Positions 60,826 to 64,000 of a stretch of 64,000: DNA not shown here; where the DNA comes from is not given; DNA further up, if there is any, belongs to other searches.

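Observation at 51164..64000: Lambda-type tailed-phage morphogenesis block attached to a chlamydia-like chromosome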

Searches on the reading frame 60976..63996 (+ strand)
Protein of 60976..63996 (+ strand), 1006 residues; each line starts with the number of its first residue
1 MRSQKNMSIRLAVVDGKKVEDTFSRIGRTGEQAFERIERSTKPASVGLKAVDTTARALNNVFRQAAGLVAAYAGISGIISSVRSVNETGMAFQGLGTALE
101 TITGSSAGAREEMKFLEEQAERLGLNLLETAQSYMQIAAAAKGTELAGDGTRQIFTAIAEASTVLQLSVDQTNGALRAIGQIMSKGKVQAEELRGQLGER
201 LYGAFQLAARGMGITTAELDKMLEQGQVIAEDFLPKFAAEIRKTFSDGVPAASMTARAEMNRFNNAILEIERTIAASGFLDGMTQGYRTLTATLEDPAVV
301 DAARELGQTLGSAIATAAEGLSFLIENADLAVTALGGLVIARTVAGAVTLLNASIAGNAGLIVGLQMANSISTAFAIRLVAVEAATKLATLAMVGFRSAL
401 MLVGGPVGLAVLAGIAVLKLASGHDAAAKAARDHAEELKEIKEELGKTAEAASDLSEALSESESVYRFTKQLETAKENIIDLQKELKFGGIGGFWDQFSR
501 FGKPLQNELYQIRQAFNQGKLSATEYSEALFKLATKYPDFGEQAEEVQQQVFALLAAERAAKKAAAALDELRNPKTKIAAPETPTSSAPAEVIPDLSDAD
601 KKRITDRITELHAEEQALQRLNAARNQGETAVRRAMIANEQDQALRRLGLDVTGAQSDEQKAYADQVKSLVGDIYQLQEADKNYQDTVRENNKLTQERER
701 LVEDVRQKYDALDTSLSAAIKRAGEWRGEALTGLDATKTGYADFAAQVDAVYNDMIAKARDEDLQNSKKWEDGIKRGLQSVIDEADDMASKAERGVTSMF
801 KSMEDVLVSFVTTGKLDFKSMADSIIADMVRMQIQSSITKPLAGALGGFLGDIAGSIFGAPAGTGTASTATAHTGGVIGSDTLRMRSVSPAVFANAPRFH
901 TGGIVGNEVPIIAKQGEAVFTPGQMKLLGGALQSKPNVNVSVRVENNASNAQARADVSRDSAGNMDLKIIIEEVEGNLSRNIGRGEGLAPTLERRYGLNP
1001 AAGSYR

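Call 4: search_protein_families(library=pfam, proteins=[window:60976-63996:+], max_evalue=0.01)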
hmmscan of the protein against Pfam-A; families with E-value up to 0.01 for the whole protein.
window:60976-63996:+ (1006 aa): 4 families
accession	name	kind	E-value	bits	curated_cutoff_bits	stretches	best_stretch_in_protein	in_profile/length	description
PF20155.4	TMP_3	-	8.5e-28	97.8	41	1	84-268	2-184/192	Tape measure protein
PF09718.15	Tape_meas_lam_C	-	1.2e-26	93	23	1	769-843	2-76/76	Lambda phage tail tape-measure protein (Tape_meas_lam_C)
PF06103.16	DUF948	-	5.3e-06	27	37.2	0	407-482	11-87/89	Bacterial protein of unknown function (DUF948)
PF10456.14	BAR_3_WASP_bdg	-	0.0079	16.1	24.9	0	451-554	31-132/236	WASP-binding domain of Sorting nexin protein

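Call 22: find_encoding_contigs(protein=window:60976-63996:+, flank=10000, max_places=10)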
Protein window:60976-63996:+ (1006 aa): 13 contigs read that carry it; 9 places shown.
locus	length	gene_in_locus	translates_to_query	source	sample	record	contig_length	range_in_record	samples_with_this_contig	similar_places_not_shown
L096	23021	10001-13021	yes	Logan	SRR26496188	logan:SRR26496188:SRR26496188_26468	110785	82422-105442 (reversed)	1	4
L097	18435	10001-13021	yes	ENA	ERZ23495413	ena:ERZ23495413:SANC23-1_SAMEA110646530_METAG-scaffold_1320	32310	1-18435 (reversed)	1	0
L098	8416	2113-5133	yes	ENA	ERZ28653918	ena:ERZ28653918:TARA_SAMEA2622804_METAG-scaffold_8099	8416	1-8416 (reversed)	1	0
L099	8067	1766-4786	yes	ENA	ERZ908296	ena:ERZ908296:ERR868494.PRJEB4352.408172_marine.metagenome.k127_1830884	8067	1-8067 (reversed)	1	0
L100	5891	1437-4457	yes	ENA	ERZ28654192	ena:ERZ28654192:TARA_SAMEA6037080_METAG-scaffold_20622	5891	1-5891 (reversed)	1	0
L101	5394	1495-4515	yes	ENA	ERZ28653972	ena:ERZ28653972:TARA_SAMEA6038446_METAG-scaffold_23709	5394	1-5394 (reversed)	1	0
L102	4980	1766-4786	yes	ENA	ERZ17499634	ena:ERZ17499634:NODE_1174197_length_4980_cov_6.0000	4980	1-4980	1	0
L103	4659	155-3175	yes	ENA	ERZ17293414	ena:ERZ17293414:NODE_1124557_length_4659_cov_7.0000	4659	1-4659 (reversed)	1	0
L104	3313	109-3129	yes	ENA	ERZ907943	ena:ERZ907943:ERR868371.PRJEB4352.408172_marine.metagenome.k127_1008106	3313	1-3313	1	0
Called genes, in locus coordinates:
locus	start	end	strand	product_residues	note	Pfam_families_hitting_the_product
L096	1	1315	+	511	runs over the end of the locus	PF05136:Phage_portal_2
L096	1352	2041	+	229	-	PF03887:YfbU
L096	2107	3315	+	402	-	PF25145:NfeD1b_N, PF01343:Peptidase_S49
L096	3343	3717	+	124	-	PF02924:HDPD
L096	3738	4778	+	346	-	PF03864:Phage_cap_E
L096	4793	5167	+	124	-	-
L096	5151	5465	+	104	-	PF05354:Phage_attach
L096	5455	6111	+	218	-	PF20039:DUF6441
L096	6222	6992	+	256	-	PF17194:AbiEi_3_N, PF11459:AbiEi_3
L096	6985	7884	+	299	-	PF08843:AbiEii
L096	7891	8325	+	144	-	-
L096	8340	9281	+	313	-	PF18906:Phage_tube_2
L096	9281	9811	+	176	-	-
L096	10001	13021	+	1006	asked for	PF06103:DUF948 (faint), PF20155:TMP_3, PF09718:Tape_meas_lam_C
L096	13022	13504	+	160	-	-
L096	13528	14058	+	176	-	-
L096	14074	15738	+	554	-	PF25390:WD40_RLD, PF13540:RCC1_2 (weak), PF25384:Alsin_RLD (faint), PF00415:RCC1, PF25390:WD40_RLD (weak)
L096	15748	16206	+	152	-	-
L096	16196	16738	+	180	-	PF08875:DUF1833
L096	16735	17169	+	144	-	PF00877:NLPC_P60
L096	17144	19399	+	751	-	PF24801:FNIII-A_GpJ, PF13550:Phage-tail_3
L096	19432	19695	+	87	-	-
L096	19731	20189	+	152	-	-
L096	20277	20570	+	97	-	-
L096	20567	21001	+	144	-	PF00959:Phage_lysozyme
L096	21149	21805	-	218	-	-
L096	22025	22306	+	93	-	PF01527:HTH_Tnp_1, PF13518:HTH_28 (faint), PF13384:HTH_23, PF13551:HTH_29 (weak)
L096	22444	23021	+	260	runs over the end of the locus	PF13276:HTH_21, PF24764:rva_4 (faint), PF00665:rve, PF13683:rve_3, PF13333:rve_2 (faint)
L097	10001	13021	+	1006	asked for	PF06103:DUF948 (faint), PF20155:TMP_3, PF09718:Tape_meas_lam_C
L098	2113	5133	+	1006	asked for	PF06103:DUF948 (faint), PF20155:TMP_3, PF09718:Tape_meas_lam_C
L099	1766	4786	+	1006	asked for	PF06103:DUF948 (faint), PF20155:TMP_3, PF09718:Tape_meas_lam_C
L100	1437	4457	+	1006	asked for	PF06103:DUF948 (faint), PF20155:TMP_3, PF09718:Tape_meas_lam_C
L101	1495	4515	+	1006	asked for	PF06103:DUF948 (faint), PF20155:TMP_3, PF09718:Tape_meas_lam_C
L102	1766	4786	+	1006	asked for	PF06103:DUF948 (faint), PF20155:TMP_3, PF09718:Tape_meas_lam_C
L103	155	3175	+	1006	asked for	PF06103:DUF948 (faint), PF20155:TMP_3, PF09718:Tape_meas_lam_C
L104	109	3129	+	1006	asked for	PF06103:DUF948 (faint), PF20155:TMP_3, PF09718:Tape_meas_lam_C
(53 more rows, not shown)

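Call 27: find_homologous_proteins(query=L096:20567-21001:+, max_evalue=1e-20)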
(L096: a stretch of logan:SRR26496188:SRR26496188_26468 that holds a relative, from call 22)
Query L096:20567-21001:+ (144 aa): 6370 proteins with E <= 1e-20 among 8000 candidates; the best 120 are listed.
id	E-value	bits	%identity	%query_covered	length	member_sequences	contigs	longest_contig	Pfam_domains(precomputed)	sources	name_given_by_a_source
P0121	4.2e-91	320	100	100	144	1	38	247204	PF00959.25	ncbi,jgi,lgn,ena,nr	ncbi:MAG: muraminidase [Waddliaceae bacterium]|jgi:lysozyme|nr:muraminidase [Waddliaceae bacterium] 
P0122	8.1e-91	319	99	100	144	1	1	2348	PF00959.25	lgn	-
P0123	1.7e-86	305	94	99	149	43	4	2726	PF00959.25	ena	-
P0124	6.0e-86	303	94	99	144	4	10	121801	PF00959.25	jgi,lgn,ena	jgi:lysozyme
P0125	1.4e-85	302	93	99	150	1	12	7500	PF00959.25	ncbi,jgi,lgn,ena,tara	tara:strand:- start:409 stop:861 length:453 start_codon:yes stop_codon:yes gene_type:complete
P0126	2.8e-85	301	94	99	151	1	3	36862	PF00959.25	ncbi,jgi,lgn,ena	-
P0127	3.2e-85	301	94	99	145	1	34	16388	PF00959.25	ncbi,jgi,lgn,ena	-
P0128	3.7e-85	301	94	99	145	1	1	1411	PF00959.25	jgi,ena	-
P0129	3.8e-85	301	94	99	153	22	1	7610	PF00959.25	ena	-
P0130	5.9e-85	300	93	99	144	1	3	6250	PF00959.25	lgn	-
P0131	8.6e-85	300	93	99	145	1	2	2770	PF00959.25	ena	-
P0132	1.3e-84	299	93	99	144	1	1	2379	PF00959.25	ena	-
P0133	1.7e-84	299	94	99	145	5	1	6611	PF00959.25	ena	-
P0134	2.1e-84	298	94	99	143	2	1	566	PF00959.25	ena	-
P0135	3.0e-84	298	92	99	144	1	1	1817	PF00959.25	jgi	jgi:lysozyme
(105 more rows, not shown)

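Call 29: find_encoding_contigs(protein=P0121, flank=10000, max_places=10)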
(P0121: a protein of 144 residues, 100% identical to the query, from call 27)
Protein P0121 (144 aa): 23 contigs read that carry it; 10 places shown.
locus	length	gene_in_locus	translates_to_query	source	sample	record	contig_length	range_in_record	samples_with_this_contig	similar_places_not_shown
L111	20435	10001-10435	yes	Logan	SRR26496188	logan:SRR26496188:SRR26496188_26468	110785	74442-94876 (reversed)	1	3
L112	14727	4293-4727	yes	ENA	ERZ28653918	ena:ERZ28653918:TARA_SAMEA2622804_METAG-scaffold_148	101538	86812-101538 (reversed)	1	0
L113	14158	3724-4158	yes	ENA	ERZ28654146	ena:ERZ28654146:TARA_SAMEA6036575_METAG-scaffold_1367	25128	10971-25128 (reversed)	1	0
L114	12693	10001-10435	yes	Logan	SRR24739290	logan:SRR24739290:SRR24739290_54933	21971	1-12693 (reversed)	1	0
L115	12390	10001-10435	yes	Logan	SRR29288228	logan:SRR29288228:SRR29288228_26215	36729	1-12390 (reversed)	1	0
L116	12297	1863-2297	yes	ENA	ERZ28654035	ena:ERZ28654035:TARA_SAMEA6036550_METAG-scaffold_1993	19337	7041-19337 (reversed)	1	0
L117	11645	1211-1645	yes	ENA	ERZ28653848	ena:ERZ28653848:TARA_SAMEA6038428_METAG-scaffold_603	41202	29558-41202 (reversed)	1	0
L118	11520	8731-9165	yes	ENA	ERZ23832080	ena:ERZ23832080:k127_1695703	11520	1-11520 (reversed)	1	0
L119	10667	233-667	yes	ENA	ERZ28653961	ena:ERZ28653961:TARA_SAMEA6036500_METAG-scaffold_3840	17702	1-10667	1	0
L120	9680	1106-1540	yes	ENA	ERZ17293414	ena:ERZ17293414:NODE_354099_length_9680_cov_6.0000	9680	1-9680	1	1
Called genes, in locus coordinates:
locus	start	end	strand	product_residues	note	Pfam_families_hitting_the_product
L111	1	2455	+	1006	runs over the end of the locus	PF06103:DUF948 (faint), PF20155:TMP_3, PF09718:Tape_meas_lam_C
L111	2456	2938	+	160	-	-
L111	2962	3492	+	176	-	-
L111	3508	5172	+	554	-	PF25390:WD40_RLD, PF13540:RCC1_2 (weak), PF25384:Alsin_RLD (faint), PF00415:RCC1, PF25390:WD40_RLD (weak)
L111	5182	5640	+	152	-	-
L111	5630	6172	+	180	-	PF08875:DUF1833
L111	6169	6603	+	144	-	PF00877:NLPC_P60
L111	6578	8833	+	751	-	PF24801:FNIII-A_GpJ, PF13550:Phage-tail_3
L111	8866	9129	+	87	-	-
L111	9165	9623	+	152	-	-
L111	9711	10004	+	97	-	-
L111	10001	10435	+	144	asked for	PF00959:Phage_lysozyme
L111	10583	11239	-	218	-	-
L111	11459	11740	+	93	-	PF01527:HTH_Tnp_1, PF13518:HTH_28 (faint), PF13384:HTH_23, PF13551:HTH_29 (weak)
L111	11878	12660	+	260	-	PF13276:HTH_21, PF24764:rva_4 (faint), PF00665:rve, PF13683:rve_3, PF13333:rve_2 (faint)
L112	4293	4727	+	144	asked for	PF00959:Phage_lysozyme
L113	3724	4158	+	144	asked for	PF00959:Phage_lysozyme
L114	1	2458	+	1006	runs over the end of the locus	PF06103:DUF948 (faint), PF20155:TMP_3, PF09718:Tape_meas_lam_C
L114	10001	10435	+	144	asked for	PF00959:Phage_lysozyme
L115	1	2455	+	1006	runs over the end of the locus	PF06103:DUF948 (faint), PF20155:TMP_3, PF09718:Tape_meas_lam_C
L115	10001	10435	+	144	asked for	PF00959:Phage_lysozyme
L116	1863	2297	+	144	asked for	PF00959:Phage_lysozyme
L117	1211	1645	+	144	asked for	PF00959:Phage_lysozyme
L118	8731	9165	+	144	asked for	PF00959:Phage_lysozyme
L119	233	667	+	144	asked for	PF00959:Phage_lysozyme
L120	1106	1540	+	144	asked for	PF00959:Phage_lysozyme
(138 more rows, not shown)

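Call 51: search_protein_families(library=phrogs, proteins=[L151:315-917:+, L151:956-1345:+, L151:1347-2165:+, L151:2169-2744:+, L151:2756-3802:+, L151:3945-4646:+, L151:4643-6664:+, L151:6647-7657:-, L151:7750-9000:-, L151:8975-9661:-], max_evalue=0.001)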
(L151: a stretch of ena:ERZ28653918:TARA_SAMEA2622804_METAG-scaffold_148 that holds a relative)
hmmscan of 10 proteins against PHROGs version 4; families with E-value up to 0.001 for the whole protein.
L151:315-917:+ (200 aa): 1 family
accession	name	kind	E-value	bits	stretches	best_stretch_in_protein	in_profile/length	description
phrog_1740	-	transcription regulation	2.9e-15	56.8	1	11-174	66-215/567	RNA polymerase sigma factor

L151:956-1345:+ (129 aa): 1 family
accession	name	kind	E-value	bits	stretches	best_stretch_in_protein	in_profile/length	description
phrog_2480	-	unknown function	6.5e-27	95.4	1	7-127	23-147/152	-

L151:1347-2165:+ (272 aa): 2 families
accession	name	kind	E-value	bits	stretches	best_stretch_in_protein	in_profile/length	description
phrog_124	-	DNA, RNA and nucleotide metabolism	5.6e-48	165.2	1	1-269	27-265/382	Sak4-like ssDNA annealing protein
phrog_32843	-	unknown function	1.4e-31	109.7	1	186-263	1-77/90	-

L151:2169-2744:+ (191 aa): 1 family
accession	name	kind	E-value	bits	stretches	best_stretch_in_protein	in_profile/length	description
phrog_2300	-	unknown function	1.2e-28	101.9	1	8-176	32-175/347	-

L151:2756-3802:+ (348 aa): 5 families
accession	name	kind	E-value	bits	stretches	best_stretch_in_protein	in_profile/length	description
phrog_510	-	DNA, RNA and nucleotide metabolism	2.6e-12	47.3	1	17-242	413-633/667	DNA primase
phrog_19299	-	head and packaging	2e-11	44.1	1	28-264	50-295/702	terminase large subunit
phrog_30356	-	DNA, RNA and nucleotide metabolism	1.2e-07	31.2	1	120-275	483-643/823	helicase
phrog_15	-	head and packaging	3.3e-07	30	1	21-241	90-312/1330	terminase large subunit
phrog_36964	-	head and packaging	2.7e-06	26.7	1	22-263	104-337/890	terminase large subunit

L151:3945-4646:+ (233 aa): 4 families
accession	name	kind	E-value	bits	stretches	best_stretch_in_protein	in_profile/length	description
phrog_1990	-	DNA, RNA and nucleotide metabolism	8.6e-71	239.7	1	3-232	16-239/290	Cas4-domain exonuclease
phrog_1706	-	DNA, RNA and nucleotide metabolism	2.6e-11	44.5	1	13-232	38-246/293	CRISPR/Cas system associated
phrog_434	-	DNA, RNA and nucleotide metabolism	2.1e-09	38.1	1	59-196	106-231/372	RecE-like recombination exonuclease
phrog_2506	-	DNA, RNA and nucleotide metabolism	8.4e-09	36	1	14-232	83-337/342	exonuclease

L151:4643-6664:+ (673 aa): 16 families
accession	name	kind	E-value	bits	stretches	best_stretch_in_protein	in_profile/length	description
phrog_239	-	DNA, RNA and nucleotide metabolism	7.7e-63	214.6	1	60-657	51-684/801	DNA primase/helicase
phrog_906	-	DNA, RNA and nucleotide metabolism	4.3e-37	129.3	1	339-572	509-732/872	DNA polymerase/primase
phrog_6088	-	DNA, RNA and nucleotide metabolism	5.2e-29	102.2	1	61-325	23-301/772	DNA primase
phrog_25693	-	unknown function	1.3e-18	67.9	1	321-517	12-208/405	-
phrog_13004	-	unknown function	1.9e-17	64.1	1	29-510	6-278/363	-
phrog_2850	-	unknown function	4.7e-17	63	1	341-548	141-334/465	-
phrog_3123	-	unknown function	3.8e-16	59.8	1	344-526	327-513/583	-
phrog_2597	-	DNA, RNA and nucleotide metabolism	2.9e-12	46.9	1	316-522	329-518/747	DNA primase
phrog_47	-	DNA, RNA and nucleotide metabolism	6.8e-11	42.4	1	167-309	186-322/947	DNA primase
phrog_6012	-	DNA, RNA and nucleotide metabolism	4.7e-09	37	1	345-519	133-294/447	DNA helicase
phrog_510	-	DNA, RNA and nucleotide metabolism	5.4e-09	36.3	1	36-140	19-116/667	DNA primase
phrog_1284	-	unknown function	1.3e-08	35.6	1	334-489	11-148/306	-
phrog_6357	-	unknown function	3.1e-06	27.7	1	347-566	20-208/321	-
phrog_849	-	DNA, RNA and nucleotide metabolism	3.2e-05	24.1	1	177-283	200-310/435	DNA primase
phrog_19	-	DNA, RNA and nucleotide metabolism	5.8e-05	23.1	1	355-489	350-476/621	DnaB-like replicative helicase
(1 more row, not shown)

L151:6647-7657:- (336 aa): 1 family
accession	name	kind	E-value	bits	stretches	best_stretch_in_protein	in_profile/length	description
phrog_25990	-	unknown function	1.7e-101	341.1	1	13-336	59-380/380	-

L151:7750-9000:- (416 aa): 1 family
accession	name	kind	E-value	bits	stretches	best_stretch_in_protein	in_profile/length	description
phrog_21102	-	unknown function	1.1e-137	460.4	1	11-414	2-405/405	-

L151:8975-9661:- (228 aa): 8 families
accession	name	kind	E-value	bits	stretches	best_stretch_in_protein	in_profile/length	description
phrog_4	-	transcription regulation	7.8e-24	85.4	1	81-217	204-338/400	transcriptional repressor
phrog_811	-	DNA, RNA and nucleotide metabolism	1.3e-16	61.4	1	99-216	16-133/140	UmuD-like protein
phrog_3502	-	unknown function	5.3e-15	56.6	1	4-82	36-115/131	-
phrog_8558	-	unknown function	7.6e-15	56.2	1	127-218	18-111/114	-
phrog_24920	-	unknown function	8.3e-12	46.2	1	17-82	4-70/125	-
phrog_362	-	transcription regulation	1.2e-09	39.4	1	16-82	3-70/106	transcriptional repressor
phrog_6201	-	transcription regulation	1.7e-09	38.6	1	128-214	27-114/121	CI-like repressor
phrog_10470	-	DNA, RNA and nucleotide metabolism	1.9e-05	25.4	1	139-214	1-74/79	UmuD-like protein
